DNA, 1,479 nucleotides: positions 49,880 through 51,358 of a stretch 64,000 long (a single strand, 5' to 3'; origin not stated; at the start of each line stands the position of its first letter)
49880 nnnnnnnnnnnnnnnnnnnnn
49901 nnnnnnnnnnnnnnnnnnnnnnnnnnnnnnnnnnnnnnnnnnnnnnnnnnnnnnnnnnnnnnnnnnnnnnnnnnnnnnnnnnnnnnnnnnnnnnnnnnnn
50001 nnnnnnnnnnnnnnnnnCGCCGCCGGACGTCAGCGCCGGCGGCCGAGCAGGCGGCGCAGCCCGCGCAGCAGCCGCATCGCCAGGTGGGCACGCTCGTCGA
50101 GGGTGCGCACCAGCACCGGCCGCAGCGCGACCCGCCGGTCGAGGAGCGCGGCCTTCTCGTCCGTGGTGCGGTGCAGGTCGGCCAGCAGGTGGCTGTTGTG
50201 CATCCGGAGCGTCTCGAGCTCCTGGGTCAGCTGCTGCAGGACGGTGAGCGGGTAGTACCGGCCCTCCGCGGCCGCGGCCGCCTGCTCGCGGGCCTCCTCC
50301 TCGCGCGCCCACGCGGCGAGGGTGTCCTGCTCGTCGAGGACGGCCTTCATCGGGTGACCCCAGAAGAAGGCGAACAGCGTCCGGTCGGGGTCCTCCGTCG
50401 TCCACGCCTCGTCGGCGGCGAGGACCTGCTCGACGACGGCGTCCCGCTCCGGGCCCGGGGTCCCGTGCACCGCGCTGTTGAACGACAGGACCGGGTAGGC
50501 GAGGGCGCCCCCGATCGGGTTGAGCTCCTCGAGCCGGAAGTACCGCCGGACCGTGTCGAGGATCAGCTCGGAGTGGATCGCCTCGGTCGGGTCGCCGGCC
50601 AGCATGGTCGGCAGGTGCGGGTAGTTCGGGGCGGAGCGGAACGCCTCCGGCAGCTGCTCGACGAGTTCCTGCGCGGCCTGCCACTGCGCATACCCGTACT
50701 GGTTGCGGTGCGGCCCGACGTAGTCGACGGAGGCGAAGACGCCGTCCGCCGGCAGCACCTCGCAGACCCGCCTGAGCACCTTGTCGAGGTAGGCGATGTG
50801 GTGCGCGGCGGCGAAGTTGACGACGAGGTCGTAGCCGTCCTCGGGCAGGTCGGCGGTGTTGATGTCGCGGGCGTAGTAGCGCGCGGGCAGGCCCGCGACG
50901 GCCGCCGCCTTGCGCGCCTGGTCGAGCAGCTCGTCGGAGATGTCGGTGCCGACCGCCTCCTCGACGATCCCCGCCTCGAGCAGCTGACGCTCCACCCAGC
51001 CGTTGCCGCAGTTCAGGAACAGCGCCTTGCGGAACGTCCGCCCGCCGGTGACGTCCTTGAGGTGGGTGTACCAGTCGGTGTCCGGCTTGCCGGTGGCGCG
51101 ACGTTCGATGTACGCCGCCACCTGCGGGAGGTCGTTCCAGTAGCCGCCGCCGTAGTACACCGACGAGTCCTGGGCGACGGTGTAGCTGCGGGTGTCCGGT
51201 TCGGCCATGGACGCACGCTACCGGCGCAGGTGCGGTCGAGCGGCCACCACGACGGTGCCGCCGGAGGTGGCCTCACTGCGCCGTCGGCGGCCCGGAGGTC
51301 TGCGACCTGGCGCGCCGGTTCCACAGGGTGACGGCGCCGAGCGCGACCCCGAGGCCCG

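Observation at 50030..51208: WbdD-like chain-terminating methyltransferase candidate in an actinobacterial cell-wall glycan locus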

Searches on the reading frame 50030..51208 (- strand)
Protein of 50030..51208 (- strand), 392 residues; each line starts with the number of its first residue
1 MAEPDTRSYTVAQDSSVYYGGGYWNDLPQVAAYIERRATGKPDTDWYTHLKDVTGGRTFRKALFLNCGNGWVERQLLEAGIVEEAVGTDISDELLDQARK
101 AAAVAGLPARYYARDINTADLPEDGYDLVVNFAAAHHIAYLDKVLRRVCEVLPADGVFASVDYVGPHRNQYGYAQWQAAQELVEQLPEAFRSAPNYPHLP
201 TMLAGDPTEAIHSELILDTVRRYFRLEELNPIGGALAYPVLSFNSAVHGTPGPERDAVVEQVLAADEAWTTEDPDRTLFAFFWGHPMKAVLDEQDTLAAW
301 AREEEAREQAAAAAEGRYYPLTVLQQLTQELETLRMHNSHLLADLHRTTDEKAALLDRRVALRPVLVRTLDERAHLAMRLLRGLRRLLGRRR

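Call 3: search_protein_families(library=pfam, proteins=[window:50030-51208:-], max_evalue=1)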
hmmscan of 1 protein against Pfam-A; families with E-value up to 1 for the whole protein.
window:50030-51208:- (392 aa): 10 families
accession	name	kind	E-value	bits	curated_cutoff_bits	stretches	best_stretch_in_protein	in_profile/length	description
PF13649.12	Methyltransf_25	-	1e-12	49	27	1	65-156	4-97/97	Methyltransferase domain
PF08241.18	Methyltransf_11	-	2e-12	48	21.2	1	67-159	5-94/95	Methyltransferase domain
PF13847.12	Methyltransf_31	-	2.6e-11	43.8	27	1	66-181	11-127/145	Methyltransferase domain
PF08242.18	Methyltransf_12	-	3.9e-09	37.6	30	1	67-158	5-98/98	Methyltransferase domain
PF13489.12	Methyltransf_23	-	1.8e-05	25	27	1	67-176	31-132/164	Methyltransferase domain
PF25566.1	RIMB1_N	-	0.014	15.6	28.5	1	322-375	12-65/129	RIMB1-like, N-terminal domain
PF19798.5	Sulfotransfer_5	-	0.034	14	23.2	1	92-174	116-197/226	Sulfotransferase domain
PF01209.24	Ubie_methyltran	-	0.035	13.9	20.1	1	46-172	35-163/233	ubiE/COQ5 methyltransferase family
PF05812.17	Herpes_BLRF2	-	0.21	12.2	25.8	1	325-357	5-37/119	Herpesvirus BLRF2 protein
PF05175.20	MTS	-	0.24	11.5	23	1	58-131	31-104/170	Methyltransferase small domain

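Call 4: search_protein_families(library=ncbifam, proteins=[window:50030-51208:-], max_evalue=1)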
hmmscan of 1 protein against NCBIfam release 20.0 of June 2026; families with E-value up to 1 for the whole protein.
window:50030-51208:- (392 aa): 17 families
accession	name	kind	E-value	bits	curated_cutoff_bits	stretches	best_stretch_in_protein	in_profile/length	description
TIGR02072.1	BioC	equivalog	1.5e-10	41.3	184.95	1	60-160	36-132/244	malonyl-ACP O-methyltransferase BioC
NF007610.0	PRK10258.1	equivalog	6.1e-07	29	342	1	50-164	34-142/251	malonyl-ACP O-methyltransferase BioC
TIGR01983.1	UbiG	equivalog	1e-05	25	102.95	1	62-157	53-148/228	bifunctional 2-polyprenyl-6-hydroxyphenol methylase/3-demethylubiquinol 3-O-methyltransferase UbiG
NF045823.1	PthPhpthDimycoMt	equivalog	8e-05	21.9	300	1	68-179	76-181/256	phthiotriol/phenolphthiotriol dimycocerosates methyltransferase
NF045825.1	FAmtase_mtf2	equivalog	9.3e-05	21.8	400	1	61-179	61-173/248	fatty-acid O-methyltransferase Mtf2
NF043040.1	corrin_prot_MT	hypoth_equivalog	0.00013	21.5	180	1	66-168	49-155/216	corrinoid protein-associated methyltransferase CpaM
NF001244.0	PRK00216.1-5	equivalog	0.00068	19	216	1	52-197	42-191/236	bifunctional demethylmenaquinone methyltransferase/2-methoxy-6-polyprenyl-1,4-benzoquinol methylase UbiE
TIGR01934.1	MenG_MenH_UbiE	subfamily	0.00075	18.8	158.35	1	45-188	26-169/223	ubiquinone/menaquinone biosynthesis methyltransferase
NF041537.1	ArsM_AhpD_UU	exception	0.016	14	510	1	78-163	94-183/345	arsenite methyltransferase/AhpD domain selenoprotein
NF002463.0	PRK01683.1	equivalog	0.018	14.6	297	1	59-159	32-127/258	trans-aconitate 2-methyltransferase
NF041536.1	ArsM_DUF2284_UU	exception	0.024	13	575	1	65-164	83-184/459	arsenite methyltransferase/DUF2284 domain selenoprotein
TIGR04290.1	meth_Rta_06860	hypoth_equivalog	0.025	14.1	300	1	59-148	50-142/226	TIGR04290 family methyltransferase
NF010703.0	PRK14103.1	equivalog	0.027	13.9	320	1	57-159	28-123/256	trans-aconitate 2-methyltransferase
NF045667.1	MTase_DVU1556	equivalog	0.035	13.6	155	1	67-168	31-127/213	DVU_1556 family methyltransferase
NF047649.1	MTase_UXPK_star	exception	0.05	12.6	460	1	66-163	85-184/283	methyltransferase/UXPK-star double selenoprotein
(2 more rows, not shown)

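Call 10: search_solved_structures(query=window:50030-51208:-, max_evalue=10, show_alignments=2)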
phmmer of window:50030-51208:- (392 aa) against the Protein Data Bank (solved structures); distinct sequences matched with E-value up to 10: 31.
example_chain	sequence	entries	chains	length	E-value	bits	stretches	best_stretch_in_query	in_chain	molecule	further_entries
1xxl_A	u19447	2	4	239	5.5e-08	35.8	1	65-167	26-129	YcgJ protein | ycgJ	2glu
3bkw_A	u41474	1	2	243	1.8e-07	34.1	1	62-159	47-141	S-adenosylmethionine dependent methyltransferase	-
9fce_A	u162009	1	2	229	1.3e-06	31.3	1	58-166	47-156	SAM dependent methyltransferase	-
6uak_A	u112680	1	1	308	6.6e-06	29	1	33-164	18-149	SAM dependent methyltransferase LahSB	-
3g5l_A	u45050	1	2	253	1.2e-05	28.1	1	45-159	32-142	Putative S-adenosylmethionine dependent methyltransferase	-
3e8s_A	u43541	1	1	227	2e-05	27.4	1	56-137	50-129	Putative SAM Dependent Methyltransferase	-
5jdz_A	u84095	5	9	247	3.3e-05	26.7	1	56-153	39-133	Methyl transferase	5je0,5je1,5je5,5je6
5je3_A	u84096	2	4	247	3.4e-05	26.6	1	56-153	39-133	Methyl transferase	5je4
5jdy_A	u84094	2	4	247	3.5e-05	26.6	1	56-153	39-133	Methyl transferase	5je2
3bus_A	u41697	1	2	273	0.00032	23.4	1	22-164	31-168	Methyltransferase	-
6uv6_A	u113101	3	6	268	0.00041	23.1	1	62-170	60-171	D-glucose O-methyltransferase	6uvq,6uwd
1wzn_A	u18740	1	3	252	0.00049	22.8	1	39-160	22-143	SAM-dependent methyltransferase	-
8rdl_A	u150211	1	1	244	0.00053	22.7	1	50-158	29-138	ToxA protein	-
3dtn_A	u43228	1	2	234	0.0032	20.2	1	63-164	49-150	Putative Methyltransferase MM_2633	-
5f8c_A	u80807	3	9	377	0.0034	20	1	65-163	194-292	Methyltransferase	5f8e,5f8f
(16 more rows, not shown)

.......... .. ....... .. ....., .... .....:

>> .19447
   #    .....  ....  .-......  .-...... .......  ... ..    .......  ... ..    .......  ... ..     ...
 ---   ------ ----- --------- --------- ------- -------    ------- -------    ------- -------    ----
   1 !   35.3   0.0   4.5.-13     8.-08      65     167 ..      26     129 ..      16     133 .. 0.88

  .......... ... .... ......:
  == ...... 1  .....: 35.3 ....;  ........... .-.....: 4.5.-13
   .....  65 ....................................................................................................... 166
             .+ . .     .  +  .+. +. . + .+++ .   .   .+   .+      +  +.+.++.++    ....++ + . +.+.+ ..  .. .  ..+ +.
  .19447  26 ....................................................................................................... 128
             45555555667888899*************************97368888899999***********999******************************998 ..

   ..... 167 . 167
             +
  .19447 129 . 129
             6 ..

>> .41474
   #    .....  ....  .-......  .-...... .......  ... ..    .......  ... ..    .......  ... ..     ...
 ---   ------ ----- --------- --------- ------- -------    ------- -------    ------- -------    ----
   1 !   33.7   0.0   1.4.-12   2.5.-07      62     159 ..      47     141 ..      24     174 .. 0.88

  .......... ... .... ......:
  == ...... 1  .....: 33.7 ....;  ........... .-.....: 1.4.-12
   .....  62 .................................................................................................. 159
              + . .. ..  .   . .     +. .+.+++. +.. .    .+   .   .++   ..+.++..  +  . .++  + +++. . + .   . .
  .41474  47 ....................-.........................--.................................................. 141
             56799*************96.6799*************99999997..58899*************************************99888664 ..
